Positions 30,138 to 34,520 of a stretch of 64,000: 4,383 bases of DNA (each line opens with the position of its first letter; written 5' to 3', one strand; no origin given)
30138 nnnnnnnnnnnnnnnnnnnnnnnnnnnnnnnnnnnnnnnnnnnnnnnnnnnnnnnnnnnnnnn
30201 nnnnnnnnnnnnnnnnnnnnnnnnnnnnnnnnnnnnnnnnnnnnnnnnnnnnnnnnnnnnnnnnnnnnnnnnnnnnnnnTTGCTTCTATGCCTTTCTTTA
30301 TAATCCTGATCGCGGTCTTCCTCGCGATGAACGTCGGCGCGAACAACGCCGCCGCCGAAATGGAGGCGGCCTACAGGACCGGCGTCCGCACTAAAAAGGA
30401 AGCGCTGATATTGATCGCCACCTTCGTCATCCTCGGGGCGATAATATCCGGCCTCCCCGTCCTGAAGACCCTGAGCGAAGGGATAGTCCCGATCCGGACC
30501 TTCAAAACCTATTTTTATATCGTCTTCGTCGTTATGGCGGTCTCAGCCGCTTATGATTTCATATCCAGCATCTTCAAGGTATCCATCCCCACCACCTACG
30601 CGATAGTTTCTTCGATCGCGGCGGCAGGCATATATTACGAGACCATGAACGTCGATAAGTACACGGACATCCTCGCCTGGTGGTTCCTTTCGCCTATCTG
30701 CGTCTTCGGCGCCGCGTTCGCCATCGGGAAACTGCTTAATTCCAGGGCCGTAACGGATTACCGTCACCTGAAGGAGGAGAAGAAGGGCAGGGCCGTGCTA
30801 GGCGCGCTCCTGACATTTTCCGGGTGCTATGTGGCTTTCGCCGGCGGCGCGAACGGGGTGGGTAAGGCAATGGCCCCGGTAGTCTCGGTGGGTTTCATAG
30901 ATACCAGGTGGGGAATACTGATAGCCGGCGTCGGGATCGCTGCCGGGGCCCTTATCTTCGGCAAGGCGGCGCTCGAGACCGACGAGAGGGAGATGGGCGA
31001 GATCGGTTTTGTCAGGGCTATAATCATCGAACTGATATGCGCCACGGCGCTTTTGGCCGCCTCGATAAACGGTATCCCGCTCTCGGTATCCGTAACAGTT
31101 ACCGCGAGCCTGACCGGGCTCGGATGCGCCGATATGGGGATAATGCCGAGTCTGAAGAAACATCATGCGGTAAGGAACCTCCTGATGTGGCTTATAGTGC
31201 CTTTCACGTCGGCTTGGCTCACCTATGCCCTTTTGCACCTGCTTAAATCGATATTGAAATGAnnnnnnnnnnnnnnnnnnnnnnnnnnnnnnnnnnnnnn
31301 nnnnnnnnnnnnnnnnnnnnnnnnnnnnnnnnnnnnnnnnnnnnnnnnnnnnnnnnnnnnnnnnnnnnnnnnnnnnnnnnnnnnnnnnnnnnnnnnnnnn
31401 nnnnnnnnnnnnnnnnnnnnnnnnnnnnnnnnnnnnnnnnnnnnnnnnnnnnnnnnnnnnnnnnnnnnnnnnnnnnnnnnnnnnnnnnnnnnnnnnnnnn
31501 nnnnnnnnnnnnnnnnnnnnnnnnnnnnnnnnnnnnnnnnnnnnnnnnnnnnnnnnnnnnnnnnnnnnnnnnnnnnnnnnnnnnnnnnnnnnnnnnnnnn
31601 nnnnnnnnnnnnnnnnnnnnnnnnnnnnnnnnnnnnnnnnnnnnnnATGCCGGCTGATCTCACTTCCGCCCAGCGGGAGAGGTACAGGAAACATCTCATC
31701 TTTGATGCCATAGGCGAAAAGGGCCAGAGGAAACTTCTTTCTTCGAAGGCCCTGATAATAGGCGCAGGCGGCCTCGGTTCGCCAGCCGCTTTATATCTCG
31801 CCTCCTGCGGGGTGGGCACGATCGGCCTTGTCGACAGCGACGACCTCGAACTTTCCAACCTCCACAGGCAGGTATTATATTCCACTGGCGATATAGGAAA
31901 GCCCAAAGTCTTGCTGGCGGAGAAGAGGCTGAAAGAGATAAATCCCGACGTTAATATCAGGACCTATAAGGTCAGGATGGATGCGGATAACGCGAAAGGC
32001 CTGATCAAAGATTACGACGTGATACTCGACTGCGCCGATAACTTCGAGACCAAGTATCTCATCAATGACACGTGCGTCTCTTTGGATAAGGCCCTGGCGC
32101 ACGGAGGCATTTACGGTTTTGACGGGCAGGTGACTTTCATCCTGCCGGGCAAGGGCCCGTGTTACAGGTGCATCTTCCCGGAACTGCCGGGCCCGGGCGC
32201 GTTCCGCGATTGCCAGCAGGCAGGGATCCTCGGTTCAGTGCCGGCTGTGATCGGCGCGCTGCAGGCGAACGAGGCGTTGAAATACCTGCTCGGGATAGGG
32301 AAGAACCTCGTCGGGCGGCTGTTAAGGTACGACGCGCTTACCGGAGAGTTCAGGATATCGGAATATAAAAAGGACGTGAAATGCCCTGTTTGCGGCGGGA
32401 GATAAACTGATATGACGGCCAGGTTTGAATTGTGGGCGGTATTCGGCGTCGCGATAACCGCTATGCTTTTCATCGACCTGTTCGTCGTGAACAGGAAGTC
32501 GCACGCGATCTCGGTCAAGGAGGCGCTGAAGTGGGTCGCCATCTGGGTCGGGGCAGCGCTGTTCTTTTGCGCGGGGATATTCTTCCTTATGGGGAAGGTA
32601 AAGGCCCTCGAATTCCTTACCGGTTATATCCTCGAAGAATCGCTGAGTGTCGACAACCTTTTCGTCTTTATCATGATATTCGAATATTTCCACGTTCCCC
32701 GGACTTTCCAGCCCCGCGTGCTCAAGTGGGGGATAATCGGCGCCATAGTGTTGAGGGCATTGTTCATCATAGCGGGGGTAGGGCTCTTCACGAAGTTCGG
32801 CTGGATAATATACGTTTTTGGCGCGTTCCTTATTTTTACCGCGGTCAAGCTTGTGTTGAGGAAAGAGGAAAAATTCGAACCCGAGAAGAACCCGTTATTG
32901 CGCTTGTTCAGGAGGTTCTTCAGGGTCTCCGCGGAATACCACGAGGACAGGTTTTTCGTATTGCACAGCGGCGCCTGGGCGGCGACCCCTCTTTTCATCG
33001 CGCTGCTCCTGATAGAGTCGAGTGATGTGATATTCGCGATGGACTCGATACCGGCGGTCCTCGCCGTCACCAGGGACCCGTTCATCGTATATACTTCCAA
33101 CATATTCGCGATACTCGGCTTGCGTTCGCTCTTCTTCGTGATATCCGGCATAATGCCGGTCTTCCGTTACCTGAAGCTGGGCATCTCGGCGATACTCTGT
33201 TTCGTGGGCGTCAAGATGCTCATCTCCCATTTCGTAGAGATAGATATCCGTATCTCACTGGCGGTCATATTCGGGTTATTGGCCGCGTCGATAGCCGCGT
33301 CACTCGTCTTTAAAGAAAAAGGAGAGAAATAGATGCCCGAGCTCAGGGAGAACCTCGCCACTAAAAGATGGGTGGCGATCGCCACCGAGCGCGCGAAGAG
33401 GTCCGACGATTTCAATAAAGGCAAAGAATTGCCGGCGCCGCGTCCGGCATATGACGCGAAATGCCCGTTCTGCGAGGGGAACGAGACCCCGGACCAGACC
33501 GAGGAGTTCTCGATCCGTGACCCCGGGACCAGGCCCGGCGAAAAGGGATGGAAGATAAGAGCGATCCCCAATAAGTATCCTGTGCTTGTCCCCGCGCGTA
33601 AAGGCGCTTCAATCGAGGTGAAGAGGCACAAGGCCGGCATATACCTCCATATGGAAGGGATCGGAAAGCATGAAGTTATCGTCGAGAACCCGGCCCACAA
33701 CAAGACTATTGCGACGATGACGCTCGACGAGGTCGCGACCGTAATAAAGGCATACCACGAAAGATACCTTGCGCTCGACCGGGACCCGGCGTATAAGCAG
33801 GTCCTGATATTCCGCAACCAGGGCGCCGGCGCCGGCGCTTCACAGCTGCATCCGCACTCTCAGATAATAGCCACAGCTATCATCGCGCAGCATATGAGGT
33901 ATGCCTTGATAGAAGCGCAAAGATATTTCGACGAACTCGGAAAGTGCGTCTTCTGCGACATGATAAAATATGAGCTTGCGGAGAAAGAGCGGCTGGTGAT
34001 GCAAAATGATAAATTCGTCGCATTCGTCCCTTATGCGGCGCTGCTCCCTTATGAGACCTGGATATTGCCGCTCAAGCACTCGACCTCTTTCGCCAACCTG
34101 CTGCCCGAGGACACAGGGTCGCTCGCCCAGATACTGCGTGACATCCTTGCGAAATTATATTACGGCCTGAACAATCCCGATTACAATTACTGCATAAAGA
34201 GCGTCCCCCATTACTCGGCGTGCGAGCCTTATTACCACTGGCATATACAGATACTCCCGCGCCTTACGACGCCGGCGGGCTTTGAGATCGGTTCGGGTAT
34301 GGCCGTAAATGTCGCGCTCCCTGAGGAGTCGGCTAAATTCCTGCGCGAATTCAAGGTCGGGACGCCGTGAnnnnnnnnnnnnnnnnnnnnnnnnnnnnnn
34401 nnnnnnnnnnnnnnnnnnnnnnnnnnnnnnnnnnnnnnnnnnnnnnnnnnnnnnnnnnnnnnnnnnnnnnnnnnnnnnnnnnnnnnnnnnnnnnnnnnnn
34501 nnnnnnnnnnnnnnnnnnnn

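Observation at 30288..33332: JAMM/MPN+ peptidase plus E1-like ThiF/MoeB pair with no ubiquitin-like partner, wedged between a PiT-like permease and TerC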

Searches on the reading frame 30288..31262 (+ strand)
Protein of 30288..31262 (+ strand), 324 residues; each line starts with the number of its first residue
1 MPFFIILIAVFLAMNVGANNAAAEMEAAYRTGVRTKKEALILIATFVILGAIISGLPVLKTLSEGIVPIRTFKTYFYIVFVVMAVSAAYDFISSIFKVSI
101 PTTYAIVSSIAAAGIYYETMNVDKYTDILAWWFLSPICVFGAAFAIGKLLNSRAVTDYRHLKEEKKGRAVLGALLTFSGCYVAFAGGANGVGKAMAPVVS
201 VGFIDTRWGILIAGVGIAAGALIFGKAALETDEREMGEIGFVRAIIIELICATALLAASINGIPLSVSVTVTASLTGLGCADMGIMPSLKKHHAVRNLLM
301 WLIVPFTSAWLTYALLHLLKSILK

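Call 3: search_protein_families(library=pfam, proteins=[window:30288-31262:+], max_evalue=0.01)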
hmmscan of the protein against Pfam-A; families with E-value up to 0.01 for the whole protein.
window:30288-31262:+ (324 aa): 2 families
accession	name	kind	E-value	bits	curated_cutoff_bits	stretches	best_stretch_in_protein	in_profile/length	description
PF01384.25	PHO4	-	5.9e-38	131.2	33.7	1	16-309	1-347/350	Phosphate transporter family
PF20535.3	DUF6750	-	0.00018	21.9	27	1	4-61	27-84/128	Family of unknown function (DUF6750)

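Call 4: search_protein_families(library=ncbifam, proteins=[window:30288-31262:+], max_evalue=0.01)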
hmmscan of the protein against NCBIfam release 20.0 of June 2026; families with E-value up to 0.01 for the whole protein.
window:30288-31262:+ (324 aa): 1 family
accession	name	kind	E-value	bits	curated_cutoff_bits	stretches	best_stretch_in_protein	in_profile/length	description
NF053884.1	SulfPermCysPBac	equivalog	5.9e-56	189.8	400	1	5-319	5-315/354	sulfate permease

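Call 43: search_protein_families(library=padloc, proteins=[window:30288-31262:+], max_evalue=0.001)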
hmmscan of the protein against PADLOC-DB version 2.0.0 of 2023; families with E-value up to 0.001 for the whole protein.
window:30288-31262:+ (324 aa): 0 families

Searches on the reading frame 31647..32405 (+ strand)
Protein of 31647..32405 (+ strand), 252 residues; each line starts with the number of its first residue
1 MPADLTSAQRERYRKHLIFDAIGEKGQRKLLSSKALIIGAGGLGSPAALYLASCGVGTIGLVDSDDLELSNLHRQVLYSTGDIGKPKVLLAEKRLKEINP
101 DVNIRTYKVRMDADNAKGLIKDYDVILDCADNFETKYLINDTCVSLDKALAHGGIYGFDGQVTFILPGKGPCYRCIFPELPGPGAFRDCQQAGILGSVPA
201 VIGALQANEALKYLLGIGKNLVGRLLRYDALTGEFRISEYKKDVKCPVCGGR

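Call 3: search_protein_families(library=pfam, proteins=[window:31647-32405:+], max_evalue=0.01)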
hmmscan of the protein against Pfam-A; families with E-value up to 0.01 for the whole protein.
window:31647-32405:+ (252 aa): 2 families
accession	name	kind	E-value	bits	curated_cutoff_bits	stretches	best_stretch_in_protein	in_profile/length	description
PF00899.27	ThiF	-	9.5e-84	280.7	28.1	1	13-248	1-238/238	ThiF family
PF03435.24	Sacchrp_dh_NADP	-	0.00071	20.3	25.1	1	36-144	2-89/129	Saccharopine dehydrogenase NADP binding domain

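Call 4: search_protein_families(library=ncbifam, proteins=[window:31647-32405:+], max_evalue=0.01)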
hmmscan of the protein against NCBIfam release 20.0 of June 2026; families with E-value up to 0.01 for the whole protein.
window:31647-32405:+ (252 aa): 25 families
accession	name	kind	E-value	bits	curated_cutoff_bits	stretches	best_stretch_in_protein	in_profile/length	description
NF006444.0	PRK08762.1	equivalog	1.2e-99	333.6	449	1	2-250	117-368/387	molybdopterin-synthase adenylyltransferase MoeB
NF047750.1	SAMPActivE1UbaA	equivalog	1.9e-91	306.1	450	1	1-250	1-249/270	SAMP-activating enzyme E1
NF005902.0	PRK07878.1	equivalog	1.1e-78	264.9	647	1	3-247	13-261/392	adenylyltransferase/sulfurtransferase MoeZ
NF005646.0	PRK07411.1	equivalog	7.4e-78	262.4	633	1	4-248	10-254/390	molybdopterin-synthase adenylyltransferase MoeB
TIGR02356.1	adenyl_thiF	equivalog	9.2e-78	260.3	275.25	1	12-214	1-203/203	thiazole biosynthesis adenylyltransferase ThiF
NF004281.0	PRK05690.1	subfamily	5.3e-77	258.4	266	1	4-250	4-249/250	molybdopterin-synthase adenylyltransferase MoeB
NF004111.0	PRK05600.1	equivalog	1.7e-64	218.3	437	1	5-237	14-249/371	ThiF family adenylyltransferase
TIGR02355.1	moeB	equivalog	1.5e-59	201.3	376.55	1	11-249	3-240/240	molybdopterin-synthase adenylyltransferase MoeB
NF006204.0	PRK08328.1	equivalog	1.3e-53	182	339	1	7-237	4-228/231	hypothetical protein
NF009123.0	PRK12475.1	subfamily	1.8e-52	178.7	510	1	10-250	2-244/338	MoeB/ThiF family adenylyltransferase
NF006395.0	PRK08644.1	equivalog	3.4e-32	111.8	159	1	17-158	15-158/215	sulfur carrier protein ThiS adenylyltransferase ThiF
TIGR02354.1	thiF_fam2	equivalog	7.6e-25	88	152.2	1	23-145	12-133/200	thiamine biosynthesis protein ThiF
NF006077.0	PRK08223.1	equivalog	1.1e-19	70.6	266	1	22-135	18-131/296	hypothetical protein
TIGR01408.1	Ube1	subfamily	2e-16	58.9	750.05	1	19-168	406-564/1008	ubiquitin-activating enzyme E1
NF011696.0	PRK15116.1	equivalog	1.1e-15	58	304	1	21-143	19-142/268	tRNA cyclic N6-threonylcarbamoyladenosine(37) synthase TcdA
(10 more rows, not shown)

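Call 43: search_protein_families(library=padloc, proteins=[window:31647-32405:+], max_evalue=0.001)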
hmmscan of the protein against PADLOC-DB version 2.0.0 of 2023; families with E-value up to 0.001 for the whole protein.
window:31647-32405:+ (252 aa): 33 families (the best 25 are shown)
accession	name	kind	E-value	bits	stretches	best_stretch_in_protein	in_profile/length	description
PDLC00829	E1-E2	-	5.4e-20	69.9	1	28-143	167-283/426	E1-E2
PDLC00848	E1-E2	-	1.6e-19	67.6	1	27-130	369-473/607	E1-E2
PDLC00837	E1-E2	-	9.4e-19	65.6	1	25-177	318-480/593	E1-E2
PDLC00836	E1-E2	-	1.5e-17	61.4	1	27-150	336-461/602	E1-E2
PDLC00856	E1-E2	-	9.9e-17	58.6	1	31-142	321-432/573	E1-E2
PDLC00847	E1-E2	-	2.8e-16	57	1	30-156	284-410/523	E1-E2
PDLC00855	E1-E2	-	4.6e-16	57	1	28-157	298-433/579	E1-E2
PDLC00842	E1-E2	-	3.2e-15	53.8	1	27-184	300-463/549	E1-E2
PDLC00843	E1-E2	-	4.9e-15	53.1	1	27-176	313-465/575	E1-E2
PDLC00839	E1-E2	-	1.3e-14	51.4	1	27-148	365-487/602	E1-E2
PDLC00828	E1-E2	-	2.5e-14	51.4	1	29-132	172-276/431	E1-E2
PDLC00832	E1-E2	-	3.7e-13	46.5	1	26-130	332-437/588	E1-E2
PDLC00830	E1-E2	-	5.6e-13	46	1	10-127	290-404/551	E1-E2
PDLC00827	E1-E2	-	8.5e-13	45.5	1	27-142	327-448/711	E1-E2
PDLC00846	E1-E2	-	1.2e-12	45.2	1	27-176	312-466/587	E1-E2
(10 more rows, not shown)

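Call 45: search_solved_structures(query=window:31647-32405:+, max_evalue=1e-20, show_alignments=1)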
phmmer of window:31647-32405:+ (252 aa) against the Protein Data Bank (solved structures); distinct sequences matched with E-value up to 1e-20: 13.
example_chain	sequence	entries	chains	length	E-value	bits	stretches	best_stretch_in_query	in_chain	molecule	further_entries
1zfn_A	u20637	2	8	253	6.1e-60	206.4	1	11-251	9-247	Adenylyltransferase thiF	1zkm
1zud_1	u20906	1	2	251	6.9e-60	206.2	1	12-251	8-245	Adenylyltransferase thiF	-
6yub_B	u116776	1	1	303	2.2e-50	175.1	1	5-215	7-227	Adenylyltransferase and sulfurtransferase uba4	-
6yub_A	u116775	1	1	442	4.8e-50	174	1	5-215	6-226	Adenylyltransferase and sulfurtransferase uba4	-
1jw9_B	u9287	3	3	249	5.1e-50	173.9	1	3-250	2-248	MOLYBDOPTERIN BIOSYNTHESIS MOEB PROTEIN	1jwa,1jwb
6z6s_DDD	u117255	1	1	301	9.5e-49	169.7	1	5-215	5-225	Adenylyltransferase and sulfurtransferase uba4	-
6yuc_D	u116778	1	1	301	9.5e-49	169.7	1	5-215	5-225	Adenylyltransferase and sulfurtransferase uba4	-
6h78_A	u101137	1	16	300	8.2e-23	84.7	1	29-246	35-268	Ubiquitin-like modifier-activating enzyme 5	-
9qgg_B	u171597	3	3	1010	8.7e-23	84.6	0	21-173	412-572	E1 ubiquitin-activating enzyme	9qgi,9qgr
3guc_A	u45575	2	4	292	9.1e-23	84.6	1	29-246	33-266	Ubiquitin-like modifier-activating enzyme 5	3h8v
6h77_A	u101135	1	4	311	9.3e-23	84.5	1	29-246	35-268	Ubiquitin-like modifier-activating enzyme 5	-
5iaa_A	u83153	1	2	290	9.5e-23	84.5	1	29-246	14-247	Ubiquitin-like modifier-activating enzyme 5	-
5l95_A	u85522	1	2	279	1.2e-22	84.2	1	32-246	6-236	Ubiquitin-like modifier-activating enzyme 5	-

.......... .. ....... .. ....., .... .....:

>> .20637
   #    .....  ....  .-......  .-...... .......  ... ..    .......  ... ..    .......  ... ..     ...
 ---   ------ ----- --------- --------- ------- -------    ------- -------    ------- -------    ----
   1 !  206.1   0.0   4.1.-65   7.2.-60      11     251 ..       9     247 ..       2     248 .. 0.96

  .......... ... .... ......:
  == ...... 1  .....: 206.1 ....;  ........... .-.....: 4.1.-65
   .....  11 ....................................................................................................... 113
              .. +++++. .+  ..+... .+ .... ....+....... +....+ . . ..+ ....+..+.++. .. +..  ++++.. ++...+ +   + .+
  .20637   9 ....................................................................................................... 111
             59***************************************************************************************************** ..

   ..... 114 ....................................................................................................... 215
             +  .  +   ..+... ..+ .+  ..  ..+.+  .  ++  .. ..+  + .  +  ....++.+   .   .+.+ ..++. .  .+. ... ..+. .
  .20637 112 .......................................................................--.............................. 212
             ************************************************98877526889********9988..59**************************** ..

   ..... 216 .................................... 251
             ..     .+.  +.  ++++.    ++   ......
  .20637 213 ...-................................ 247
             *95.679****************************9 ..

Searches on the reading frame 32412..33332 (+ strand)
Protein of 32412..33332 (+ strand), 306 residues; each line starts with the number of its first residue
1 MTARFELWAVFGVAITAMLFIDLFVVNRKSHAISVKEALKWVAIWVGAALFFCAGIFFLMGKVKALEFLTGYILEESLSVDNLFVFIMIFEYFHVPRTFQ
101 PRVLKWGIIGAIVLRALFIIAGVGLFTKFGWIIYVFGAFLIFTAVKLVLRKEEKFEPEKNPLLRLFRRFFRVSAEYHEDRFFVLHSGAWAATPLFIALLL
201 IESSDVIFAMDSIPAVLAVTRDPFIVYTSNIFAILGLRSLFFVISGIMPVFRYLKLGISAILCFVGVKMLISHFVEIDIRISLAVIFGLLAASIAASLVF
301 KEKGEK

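Call 3: search_protein_families(library=pfam, proteins=[window:32412-33332:+], max_evalue=0.01)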
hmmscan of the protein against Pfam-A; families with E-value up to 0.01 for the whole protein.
window:32412-33332:+ (306 aa): 1 family
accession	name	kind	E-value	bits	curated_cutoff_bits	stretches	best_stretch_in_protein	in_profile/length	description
PF03741.22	TerC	-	1.8e-49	168.3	27.8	1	69-272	1-177/178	Integral membrane protein TerC family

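Call 4: search_protein_families(library=ncbifam, proteins=[window:32412-33332:+], max_evalue=0.01)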
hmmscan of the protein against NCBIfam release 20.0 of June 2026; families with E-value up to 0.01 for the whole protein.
window:32412-33332:+ (306 aa): 3 families
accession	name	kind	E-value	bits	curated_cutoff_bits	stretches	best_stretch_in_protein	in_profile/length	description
TIGR03718.1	R_switched_Alx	subfamily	2.3e-120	401.7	246.4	1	6-302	4-302/303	TerC/Alx family metal homeostasis membrane protein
TIGR03716.1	R_switched_YkoY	subfamily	6.4e-19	68.4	138.5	1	73-280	7-186/220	integral membrane protein, YkoY family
TIGR03717.1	R_switched_YjbE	subfamily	1.3e-08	34.8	134.8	1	78-272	12-175/176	YjbE family putative metal transport protein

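Call 43: search_protein_families(library=padloc, proteins=[window:32412-33332:+], max_evalue=0.001)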
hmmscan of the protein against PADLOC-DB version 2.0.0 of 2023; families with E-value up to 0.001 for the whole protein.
window:32412-33332:+ (306 aa): 0 families

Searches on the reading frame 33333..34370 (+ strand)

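Call 3: search_protein_families(library=pfam, proteins=[window:33333-34370:+], max_evalue=0.01)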
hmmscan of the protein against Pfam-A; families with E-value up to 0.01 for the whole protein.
window:33333-34370:+ (345 aa): 6 families
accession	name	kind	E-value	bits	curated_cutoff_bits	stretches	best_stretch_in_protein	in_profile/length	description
PF01087.27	GalP_UDP_transf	-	2.8e-21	77.2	22.1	1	4-182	14-181/184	Galactose-1-phosphate uridyl transferase, N-terminal domain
PF02744.22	GalP_UDP_tr_C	-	3.4e-13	50.1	29.2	1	196-305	6-117/165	Galactose-1-phosphate uridyl transferase, C-terminal domain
PF16285.10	DUF4931_N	-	1.1e-08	35.6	24.1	1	114-180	54-120/124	Domain of unknown function (DUF4931) N-terminal domain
PF01230.28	HIT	-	1.7e-05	25.8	21.5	1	218-305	5-92/98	HIT domain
PF19327.4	Ap4A_phos_N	-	0.00062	19.7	23.1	1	156-189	135-168/177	Ap4A phosphorylase N-terminal domain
PF16268.10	DUF4921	-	0.0021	17.5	28.5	0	128-190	194-257/425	Domain of unknown function (DUF4921)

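Call 4: search_protein_families(library=ncbifam, proteins=[window:33333-34370:+], max_evalue=0.01)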
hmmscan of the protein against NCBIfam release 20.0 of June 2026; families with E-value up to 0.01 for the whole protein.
window:33333-34370:+ (345 aa): 2 families
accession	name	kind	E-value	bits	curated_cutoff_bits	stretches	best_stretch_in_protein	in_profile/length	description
NF008724.0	PRK11720.1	equivalog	3.8e-45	154.5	448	1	3-314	11-306/348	UDP-glucose--hexose-1-phosphate uridylyltransferase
TIGR00209.1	galT_1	equivalog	1e-36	126.7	102.1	1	5-296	14-289/349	galactose-1-phosphate uridylyltransferase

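Call 43: search_protein_families(library=padloc, proteins=[window:33333-34370:+], max_evalue=0.001)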
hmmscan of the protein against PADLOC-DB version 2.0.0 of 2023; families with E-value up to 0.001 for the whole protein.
window:33333-34370:+ (345 aa): 1 family
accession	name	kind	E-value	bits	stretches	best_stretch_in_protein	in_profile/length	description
PDLC00441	ThsC2|ThsC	-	0.00023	19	0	94-181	28-115/148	HIT family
